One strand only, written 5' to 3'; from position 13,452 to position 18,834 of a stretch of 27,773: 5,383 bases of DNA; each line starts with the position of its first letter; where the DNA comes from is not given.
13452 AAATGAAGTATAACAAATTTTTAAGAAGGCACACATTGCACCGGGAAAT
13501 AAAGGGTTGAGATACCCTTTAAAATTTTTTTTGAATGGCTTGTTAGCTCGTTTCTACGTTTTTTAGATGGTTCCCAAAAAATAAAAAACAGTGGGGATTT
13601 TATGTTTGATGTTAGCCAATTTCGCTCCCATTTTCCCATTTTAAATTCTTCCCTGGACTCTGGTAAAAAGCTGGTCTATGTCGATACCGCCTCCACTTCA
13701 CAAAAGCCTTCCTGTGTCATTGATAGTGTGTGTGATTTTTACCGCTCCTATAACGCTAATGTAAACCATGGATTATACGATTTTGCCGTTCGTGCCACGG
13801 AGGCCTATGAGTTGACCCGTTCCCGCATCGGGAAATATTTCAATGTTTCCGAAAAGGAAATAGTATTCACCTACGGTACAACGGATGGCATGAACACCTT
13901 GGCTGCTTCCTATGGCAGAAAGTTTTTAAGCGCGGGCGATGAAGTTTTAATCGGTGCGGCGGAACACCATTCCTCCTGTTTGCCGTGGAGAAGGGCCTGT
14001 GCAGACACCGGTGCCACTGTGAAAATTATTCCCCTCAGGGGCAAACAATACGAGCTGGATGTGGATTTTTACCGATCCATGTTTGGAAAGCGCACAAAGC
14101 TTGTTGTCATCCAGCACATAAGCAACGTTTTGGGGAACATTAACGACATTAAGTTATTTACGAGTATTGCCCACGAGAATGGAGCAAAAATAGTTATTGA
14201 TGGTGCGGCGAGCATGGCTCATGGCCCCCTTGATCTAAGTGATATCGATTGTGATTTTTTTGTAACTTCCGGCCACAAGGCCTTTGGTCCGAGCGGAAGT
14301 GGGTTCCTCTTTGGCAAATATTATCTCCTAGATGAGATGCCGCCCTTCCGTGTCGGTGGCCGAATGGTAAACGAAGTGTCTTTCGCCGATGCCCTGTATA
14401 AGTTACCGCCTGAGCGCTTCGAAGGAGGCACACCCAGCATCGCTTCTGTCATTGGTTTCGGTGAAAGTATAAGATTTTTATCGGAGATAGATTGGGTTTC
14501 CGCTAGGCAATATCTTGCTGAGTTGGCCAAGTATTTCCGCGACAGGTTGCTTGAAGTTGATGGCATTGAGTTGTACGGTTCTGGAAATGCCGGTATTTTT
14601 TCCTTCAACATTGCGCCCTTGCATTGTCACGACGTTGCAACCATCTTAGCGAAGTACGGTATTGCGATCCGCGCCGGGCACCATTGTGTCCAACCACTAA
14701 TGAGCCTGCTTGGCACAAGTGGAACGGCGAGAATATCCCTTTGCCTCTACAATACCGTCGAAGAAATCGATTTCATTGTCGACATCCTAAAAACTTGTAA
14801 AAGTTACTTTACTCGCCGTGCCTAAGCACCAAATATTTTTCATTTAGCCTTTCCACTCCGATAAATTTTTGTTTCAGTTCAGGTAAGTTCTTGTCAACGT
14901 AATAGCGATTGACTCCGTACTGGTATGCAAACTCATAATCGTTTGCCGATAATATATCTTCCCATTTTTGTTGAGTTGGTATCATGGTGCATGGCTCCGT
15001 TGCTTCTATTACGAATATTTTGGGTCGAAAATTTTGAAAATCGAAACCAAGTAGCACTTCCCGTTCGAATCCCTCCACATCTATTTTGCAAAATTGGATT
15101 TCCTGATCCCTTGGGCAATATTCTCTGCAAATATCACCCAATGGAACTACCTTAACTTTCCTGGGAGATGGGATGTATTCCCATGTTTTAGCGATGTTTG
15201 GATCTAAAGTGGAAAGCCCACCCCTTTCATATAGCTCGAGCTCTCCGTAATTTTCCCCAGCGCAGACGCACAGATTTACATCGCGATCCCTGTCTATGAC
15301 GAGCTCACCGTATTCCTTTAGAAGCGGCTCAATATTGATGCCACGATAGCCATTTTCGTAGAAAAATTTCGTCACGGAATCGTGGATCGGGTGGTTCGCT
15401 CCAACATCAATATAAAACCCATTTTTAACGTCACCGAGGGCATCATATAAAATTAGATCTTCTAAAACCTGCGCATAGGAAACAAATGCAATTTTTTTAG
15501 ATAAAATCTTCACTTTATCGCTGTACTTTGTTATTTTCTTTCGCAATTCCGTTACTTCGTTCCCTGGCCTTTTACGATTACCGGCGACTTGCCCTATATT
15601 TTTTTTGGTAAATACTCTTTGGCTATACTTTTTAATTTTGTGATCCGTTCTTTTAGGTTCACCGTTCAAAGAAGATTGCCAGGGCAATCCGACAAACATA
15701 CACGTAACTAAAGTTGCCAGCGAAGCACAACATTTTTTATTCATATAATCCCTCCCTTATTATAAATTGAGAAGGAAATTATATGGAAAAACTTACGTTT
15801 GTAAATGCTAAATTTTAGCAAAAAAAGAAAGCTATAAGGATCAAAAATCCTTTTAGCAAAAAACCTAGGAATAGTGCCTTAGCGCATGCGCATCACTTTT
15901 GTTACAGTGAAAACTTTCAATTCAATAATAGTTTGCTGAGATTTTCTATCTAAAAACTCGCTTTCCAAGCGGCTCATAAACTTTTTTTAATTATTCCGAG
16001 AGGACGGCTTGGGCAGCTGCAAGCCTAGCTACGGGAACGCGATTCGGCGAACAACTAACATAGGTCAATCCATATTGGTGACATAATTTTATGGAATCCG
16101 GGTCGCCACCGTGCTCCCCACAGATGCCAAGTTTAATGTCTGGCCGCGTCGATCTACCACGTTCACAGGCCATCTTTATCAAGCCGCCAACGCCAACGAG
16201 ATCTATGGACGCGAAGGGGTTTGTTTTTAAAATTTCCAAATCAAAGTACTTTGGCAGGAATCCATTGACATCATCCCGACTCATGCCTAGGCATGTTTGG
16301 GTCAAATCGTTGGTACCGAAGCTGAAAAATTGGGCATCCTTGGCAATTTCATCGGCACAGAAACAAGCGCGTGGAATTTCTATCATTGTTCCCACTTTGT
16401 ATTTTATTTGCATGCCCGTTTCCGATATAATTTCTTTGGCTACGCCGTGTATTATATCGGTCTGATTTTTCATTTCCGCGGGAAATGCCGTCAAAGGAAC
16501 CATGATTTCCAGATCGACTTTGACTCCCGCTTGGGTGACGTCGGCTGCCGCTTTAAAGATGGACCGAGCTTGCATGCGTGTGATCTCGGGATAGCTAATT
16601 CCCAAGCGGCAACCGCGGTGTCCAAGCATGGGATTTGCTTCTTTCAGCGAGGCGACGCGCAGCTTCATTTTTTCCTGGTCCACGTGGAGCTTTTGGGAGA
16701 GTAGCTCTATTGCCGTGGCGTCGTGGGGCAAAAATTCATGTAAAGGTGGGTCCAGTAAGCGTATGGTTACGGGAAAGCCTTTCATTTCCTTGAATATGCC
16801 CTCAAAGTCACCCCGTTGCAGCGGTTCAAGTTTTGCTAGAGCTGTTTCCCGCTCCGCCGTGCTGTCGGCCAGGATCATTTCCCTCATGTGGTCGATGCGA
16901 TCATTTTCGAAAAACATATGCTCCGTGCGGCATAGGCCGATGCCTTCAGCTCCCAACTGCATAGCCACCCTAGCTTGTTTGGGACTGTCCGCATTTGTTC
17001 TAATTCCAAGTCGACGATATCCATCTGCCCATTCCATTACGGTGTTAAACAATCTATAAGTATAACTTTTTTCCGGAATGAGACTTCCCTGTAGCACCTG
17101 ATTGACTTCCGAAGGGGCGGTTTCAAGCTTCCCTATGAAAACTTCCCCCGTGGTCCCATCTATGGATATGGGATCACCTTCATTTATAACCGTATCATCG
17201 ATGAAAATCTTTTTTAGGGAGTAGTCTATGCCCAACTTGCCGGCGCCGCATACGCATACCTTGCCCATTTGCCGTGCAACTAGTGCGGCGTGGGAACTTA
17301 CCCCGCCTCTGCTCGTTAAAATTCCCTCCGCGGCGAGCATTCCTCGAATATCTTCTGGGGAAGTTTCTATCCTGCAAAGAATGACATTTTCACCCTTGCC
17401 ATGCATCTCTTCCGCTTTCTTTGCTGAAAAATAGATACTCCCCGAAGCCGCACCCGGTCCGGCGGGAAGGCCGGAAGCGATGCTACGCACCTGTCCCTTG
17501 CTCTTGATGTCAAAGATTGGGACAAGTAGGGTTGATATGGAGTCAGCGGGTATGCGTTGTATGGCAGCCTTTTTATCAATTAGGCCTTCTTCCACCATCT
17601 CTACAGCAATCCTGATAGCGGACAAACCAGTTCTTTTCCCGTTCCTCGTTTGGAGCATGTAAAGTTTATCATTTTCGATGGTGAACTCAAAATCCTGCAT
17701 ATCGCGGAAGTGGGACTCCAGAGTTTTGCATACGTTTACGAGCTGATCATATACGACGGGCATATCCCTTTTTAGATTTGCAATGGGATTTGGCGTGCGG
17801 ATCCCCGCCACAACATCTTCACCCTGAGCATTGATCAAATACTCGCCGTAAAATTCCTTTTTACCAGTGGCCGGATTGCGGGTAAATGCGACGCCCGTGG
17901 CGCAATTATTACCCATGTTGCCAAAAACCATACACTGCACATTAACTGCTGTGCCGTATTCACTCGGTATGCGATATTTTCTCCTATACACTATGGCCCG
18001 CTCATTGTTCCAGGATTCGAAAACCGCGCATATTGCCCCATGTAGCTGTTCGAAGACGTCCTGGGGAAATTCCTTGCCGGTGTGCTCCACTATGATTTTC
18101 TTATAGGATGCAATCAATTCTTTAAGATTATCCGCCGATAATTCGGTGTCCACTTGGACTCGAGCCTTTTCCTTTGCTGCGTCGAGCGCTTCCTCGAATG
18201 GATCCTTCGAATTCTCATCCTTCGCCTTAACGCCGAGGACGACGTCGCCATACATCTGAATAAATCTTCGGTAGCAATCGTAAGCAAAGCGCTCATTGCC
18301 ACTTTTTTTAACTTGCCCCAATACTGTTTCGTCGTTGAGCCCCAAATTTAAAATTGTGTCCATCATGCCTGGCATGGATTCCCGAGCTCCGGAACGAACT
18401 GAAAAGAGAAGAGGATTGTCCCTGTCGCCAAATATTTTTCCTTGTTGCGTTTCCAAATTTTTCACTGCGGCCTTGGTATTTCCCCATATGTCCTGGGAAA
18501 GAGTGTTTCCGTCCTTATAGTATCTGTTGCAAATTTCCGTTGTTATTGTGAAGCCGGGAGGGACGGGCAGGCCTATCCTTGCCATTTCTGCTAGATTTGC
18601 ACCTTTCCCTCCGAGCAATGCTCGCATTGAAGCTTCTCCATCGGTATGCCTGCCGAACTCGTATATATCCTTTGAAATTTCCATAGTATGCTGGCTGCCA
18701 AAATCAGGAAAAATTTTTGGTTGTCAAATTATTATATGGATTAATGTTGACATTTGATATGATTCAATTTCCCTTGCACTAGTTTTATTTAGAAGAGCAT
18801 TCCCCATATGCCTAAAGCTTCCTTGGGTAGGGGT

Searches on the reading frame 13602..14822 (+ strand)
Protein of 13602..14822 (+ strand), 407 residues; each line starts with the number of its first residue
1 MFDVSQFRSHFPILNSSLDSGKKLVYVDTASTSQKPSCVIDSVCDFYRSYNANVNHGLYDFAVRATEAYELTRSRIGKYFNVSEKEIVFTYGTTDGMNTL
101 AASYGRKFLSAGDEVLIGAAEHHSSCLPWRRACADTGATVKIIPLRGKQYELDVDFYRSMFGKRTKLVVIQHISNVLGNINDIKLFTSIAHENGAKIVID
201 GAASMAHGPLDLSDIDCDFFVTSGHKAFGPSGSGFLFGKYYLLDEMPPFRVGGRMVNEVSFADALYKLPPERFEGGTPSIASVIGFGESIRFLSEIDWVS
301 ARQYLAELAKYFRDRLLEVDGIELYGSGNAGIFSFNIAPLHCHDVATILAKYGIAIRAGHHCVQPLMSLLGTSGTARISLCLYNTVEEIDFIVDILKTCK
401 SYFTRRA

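Call 6: search_protein_families(library=pfam, proteins=[window:13602-14822:+], max_evalue=0.001)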
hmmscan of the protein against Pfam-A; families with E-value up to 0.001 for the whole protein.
window:13602-14822:+ (407 aa): 3 families
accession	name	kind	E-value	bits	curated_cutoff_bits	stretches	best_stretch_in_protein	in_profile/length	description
PF00266.25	Aminotran_5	-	1.1e-119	400.2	21.5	1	25-390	1-369/371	Aminotransferase class-V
PF01053.26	Cys_Met_Meta_PP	-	4.5e-06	25.9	27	1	96-213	76-188/381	Cys/Met metabolism PLP-dependent enzyme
PF01041.23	DegT_DnrJ_EryC1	-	0.00095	18.9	19.8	0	94-205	46-150/360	DegT/DnrJ/EryC1/StrS aminotransferase family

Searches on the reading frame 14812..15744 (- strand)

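Call 6: search_protein_families(library=pfam, proteins=[window:14812-15744:-], max_evalue=0.001)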
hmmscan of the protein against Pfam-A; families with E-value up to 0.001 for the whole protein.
window:14812-15744:- (311 aa): 1 family
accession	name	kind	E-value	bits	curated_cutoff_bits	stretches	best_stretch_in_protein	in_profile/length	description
PF05050.19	Methyltransf_21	-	4.4e-19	69.7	22.7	1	113-272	1-173/173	Methyltransferase FkbM domain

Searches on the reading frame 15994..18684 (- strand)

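Call 6: search_protein_families(library=pfam, proteins=[window:15994-18684:-], max_evalue=0.001)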
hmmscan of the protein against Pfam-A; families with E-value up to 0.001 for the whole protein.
window:15994-18684:- (897 aa): 3 families
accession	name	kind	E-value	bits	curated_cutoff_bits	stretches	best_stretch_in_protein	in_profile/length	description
PF02896.24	PEP-utilizers_C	-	2.9e-78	263.5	22.8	1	547-893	8-291/293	PEP-utilising enzyme, PEP-binding domain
PF01326.24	PPDK_N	-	1.6e-55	189.2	27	3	71-311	82-230/328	Pyruvate phosphate dikinase, AMP/ATP-binding domain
PF00391.29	PEP-utilizers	-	9.5e-20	70.4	23.1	1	432-513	3-72/72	PEP-utilising enzyme, mobile domain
